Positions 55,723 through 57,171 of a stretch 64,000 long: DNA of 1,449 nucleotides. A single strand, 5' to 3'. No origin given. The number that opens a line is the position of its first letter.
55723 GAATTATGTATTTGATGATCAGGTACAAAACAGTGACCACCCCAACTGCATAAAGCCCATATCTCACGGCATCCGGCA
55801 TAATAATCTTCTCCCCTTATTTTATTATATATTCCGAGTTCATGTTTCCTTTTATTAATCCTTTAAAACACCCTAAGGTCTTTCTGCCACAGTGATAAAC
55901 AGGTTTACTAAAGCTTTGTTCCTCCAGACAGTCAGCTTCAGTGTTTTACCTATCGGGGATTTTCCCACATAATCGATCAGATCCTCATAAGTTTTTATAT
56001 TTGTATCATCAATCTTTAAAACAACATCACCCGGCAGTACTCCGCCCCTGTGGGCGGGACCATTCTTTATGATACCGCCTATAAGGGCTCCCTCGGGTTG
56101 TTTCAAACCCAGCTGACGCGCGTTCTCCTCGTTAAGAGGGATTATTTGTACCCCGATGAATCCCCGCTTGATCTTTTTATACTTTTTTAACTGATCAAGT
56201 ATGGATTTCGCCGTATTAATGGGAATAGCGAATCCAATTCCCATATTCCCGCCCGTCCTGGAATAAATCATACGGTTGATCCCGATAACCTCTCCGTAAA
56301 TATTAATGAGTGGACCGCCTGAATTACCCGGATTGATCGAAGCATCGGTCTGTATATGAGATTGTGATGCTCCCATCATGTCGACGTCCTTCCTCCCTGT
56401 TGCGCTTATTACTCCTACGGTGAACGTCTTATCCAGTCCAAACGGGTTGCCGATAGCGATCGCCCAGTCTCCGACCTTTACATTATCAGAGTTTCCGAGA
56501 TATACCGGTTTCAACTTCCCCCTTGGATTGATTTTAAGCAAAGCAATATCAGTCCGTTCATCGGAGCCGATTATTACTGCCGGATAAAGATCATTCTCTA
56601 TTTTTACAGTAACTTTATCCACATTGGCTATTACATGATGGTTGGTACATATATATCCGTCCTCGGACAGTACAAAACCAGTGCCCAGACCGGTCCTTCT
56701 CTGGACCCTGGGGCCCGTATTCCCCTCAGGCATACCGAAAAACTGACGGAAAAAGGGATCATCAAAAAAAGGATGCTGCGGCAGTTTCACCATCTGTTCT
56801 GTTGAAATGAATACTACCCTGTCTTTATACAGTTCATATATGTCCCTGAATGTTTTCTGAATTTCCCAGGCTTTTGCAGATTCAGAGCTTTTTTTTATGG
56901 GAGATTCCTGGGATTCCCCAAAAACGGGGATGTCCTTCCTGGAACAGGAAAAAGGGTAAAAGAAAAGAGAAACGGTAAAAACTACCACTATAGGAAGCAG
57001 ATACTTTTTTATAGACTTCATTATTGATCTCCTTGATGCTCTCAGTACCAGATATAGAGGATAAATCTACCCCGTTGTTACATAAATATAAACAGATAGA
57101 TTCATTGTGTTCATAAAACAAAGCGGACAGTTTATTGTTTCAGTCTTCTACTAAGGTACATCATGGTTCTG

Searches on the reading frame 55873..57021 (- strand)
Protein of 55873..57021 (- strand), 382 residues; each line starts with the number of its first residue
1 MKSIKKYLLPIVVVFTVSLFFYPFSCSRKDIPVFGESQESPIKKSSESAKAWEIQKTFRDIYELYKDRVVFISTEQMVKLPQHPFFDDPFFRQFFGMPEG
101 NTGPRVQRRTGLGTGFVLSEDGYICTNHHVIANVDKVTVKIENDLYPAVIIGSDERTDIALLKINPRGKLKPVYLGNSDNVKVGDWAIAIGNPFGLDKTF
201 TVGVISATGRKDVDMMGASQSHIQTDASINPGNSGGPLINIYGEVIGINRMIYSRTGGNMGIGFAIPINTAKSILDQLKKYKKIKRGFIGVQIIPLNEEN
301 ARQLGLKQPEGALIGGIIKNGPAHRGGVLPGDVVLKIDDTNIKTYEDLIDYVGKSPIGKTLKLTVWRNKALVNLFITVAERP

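Call 49: search_protein_families(library=pfam, proteins=[window:55873-57021:-])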
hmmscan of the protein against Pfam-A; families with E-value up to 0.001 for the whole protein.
window:55873-57021:- (382 aa): 6 families
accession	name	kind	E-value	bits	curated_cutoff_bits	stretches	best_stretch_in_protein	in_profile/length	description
PF13365.12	Trypsin_2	-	3.5e-33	115.8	27.6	1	113-248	1-144/144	Trypsin-like peptidase domain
PF00089.32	Trypsin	-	1.3e-20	74.6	20.6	1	106-273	18-218/220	Trypsin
PF13180.12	PDZ_2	-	2.1e-13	50.8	27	1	287-377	1-79/80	PDZ domain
PF17820.7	PDZ_6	-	1.6e-10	41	27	1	315-367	3-54/54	PDZ domain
PF00595.29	PDZ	-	5.8e-06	27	23.2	1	281-365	5-80/81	PDZ domain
PF10459.15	Peptidase_S46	-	9.9e-05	21.6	22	0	108-133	44-69/698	Peptidase S46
